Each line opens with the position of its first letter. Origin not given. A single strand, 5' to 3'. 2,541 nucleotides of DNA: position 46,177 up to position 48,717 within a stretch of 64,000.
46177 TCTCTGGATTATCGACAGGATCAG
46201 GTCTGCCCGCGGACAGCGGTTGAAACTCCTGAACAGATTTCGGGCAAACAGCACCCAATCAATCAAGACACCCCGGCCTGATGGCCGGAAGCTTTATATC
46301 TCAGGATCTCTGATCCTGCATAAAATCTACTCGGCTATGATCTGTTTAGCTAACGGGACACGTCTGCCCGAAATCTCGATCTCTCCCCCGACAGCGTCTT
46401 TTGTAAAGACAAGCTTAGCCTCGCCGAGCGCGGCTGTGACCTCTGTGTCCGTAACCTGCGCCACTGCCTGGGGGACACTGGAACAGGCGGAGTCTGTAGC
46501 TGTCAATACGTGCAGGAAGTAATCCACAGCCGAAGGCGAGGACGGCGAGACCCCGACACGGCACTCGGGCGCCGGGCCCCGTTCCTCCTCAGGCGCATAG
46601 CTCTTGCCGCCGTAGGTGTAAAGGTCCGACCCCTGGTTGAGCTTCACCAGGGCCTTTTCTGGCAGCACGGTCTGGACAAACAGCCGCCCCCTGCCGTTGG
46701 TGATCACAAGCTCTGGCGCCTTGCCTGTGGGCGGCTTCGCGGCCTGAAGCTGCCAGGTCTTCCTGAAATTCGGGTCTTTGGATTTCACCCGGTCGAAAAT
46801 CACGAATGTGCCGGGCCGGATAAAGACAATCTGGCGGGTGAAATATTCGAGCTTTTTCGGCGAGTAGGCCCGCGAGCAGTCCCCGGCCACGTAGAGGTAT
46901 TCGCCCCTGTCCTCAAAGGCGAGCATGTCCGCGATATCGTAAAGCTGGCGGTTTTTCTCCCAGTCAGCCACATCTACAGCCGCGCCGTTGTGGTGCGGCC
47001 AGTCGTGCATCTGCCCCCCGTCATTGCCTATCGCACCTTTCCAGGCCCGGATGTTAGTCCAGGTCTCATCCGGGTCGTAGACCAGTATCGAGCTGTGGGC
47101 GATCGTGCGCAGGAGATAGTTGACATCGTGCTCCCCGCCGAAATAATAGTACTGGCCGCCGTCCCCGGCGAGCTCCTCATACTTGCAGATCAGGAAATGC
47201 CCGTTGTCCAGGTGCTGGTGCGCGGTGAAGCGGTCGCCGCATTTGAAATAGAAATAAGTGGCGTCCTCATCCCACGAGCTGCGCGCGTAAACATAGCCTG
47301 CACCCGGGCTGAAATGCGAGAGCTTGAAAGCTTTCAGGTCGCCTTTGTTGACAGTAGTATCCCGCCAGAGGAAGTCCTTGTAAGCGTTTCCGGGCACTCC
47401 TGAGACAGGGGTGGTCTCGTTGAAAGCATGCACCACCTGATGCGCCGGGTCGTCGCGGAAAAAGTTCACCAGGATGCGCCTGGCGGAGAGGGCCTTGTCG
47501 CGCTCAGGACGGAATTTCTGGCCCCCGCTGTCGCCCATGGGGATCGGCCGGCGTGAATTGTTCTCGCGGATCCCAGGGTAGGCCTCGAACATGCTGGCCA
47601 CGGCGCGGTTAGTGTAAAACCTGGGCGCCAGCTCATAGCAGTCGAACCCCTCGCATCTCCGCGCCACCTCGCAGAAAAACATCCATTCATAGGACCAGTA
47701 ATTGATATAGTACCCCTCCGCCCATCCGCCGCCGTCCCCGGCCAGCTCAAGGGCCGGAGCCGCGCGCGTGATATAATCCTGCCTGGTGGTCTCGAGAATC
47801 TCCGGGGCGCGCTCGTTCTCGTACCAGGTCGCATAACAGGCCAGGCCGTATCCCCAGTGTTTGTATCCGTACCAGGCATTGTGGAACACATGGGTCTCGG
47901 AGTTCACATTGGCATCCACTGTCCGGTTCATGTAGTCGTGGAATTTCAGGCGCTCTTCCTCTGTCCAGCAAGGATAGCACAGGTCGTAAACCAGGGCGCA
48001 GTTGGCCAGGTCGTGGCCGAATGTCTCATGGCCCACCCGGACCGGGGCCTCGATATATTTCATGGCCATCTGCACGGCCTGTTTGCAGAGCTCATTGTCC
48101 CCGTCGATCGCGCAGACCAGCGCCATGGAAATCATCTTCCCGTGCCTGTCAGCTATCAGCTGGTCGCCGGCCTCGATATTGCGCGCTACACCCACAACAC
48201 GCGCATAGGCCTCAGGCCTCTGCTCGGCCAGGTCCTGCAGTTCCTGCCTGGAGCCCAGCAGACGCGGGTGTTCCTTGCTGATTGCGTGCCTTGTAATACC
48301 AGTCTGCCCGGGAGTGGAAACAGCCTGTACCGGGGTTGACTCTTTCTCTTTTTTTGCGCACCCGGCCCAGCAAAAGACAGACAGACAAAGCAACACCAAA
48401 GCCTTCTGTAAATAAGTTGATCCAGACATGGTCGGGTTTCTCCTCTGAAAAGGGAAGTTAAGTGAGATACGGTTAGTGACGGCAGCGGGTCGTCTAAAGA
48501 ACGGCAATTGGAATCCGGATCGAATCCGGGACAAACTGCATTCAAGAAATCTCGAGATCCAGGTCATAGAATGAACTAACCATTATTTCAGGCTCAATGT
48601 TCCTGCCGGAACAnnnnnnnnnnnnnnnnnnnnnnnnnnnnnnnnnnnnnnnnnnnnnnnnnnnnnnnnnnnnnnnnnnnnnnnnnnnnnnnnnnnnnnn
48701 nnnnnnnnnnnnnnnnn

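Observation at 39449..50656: Five tandem, diverged paralogs of a secreted heparinase II/III-like (polysaccharide-lyase-fold) protein, one with a dockerin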

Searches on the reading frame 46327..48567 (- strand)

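Call 3: search_protein_families(library=pfam, proteins=[window:46327-48567:-], max_evalue=1)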
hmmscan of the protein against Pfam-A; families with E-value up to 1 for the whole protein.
window:46327-48567:- (746 aa): 1 family
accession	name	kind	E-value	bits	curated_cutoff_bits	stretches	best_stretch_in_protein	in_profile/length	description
PF16904.10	PurL_C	-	0.074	13.9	27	1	367-392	65-90/94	Phosphoribosylformylglycinamidine synthase II C-terminus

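Call 4: search_protein_families(library=ncbifam, proteins=[window:46327-48567:-], max_evalue=1)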
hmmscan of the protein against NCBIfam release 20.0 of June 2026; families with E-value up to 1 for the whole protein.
window:46327-48567:- (746 aa): 2 families
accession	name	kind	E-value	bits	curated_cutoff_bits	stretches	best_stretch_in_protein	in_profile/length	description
NF045571.1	HepHepsulflyase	equivalog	2.7e-39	134.7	600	1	394-724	349-709/774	heparin/heparin-sulfate lyase HepB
NF045573.1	Hepsulflyase_CFB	equivalog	0.00074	17.9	700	1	405-482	372-448/651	heparin-sulfate lyase HepC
